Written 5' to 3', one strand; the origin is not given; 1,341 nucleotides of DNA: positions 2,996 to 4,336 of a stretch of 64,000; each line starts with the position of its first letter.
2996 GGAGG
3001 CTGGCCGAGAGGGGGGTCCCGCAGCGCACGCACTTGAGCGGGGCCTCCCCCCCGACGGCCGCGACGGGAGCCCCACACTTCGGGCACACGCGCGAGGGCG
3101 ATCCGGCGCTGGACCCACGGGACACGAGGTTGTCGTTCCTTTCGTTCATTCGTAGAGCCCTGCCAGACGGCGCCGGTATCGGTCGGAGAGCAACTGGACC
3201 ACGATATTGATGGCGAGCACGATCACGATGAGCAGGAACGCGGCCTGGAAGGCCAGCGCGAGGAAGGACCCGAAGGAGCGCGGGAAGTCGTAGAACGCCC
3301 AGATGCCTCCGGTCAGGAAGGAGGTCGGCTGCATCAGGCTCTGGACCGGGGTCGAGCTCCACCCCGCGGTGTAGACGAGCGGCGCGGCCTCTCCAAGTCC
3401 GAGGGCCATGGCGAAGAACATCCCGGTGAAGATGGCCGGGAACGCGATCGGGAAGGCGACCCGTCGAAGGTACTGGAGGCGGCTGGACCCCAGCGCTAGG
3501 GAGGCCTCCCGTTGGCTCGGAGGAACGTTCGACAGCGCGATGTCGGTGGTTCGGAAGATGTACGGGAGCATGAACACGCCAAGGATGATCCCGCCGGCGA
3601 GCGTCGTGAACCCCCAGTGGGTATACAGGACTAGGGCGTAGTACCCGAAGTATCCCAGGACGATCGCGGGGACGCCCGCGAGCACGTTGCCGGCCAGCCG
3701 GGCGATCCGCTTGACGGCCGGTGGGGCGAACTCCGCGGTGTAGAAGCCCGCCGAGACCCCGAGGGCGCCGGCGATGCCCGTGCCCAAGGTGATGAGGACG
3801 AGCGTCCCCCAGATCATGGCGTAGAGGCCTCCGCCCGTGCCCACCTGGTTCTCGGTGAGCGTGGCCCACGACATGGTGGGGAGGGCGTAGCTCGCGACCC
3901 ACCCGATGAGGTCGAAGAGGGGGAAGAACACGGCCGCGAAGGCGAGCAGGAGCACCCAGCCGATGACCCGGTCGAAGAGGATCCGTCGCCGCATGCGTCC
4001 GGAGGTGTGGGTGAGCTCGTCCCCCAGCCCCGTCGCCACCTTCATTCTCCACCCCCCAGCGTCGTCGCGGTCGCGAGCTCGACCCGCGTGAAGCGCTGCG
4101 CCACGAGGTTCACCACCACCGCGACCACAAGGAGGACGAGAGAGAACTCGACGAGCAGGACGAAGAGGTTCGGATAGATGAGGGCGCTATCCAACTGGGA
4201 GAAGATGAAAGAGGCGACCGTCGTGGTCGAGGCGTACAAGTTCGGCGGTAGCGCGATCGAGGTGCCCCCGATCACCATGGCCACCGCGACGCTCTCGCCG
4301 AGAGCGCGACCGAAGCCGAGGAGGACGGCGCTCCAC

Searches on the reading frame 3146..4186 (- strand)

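Call 85: search_protein_families(library=pfam, max_evalue=0.0001, proteins=[window:3146-4186:-])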
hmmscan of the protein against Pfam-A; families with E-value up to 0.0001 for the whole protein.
window:3146-4186:- (346 aa): 1 family
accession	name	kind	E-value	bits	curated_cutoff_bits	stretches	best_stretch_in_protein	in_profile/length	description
PF00528.27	BPD_transp_1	-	9.6e-21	74.8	26.4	1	143-339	1-184/184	Binding-protein-dependent transport system inner membrane component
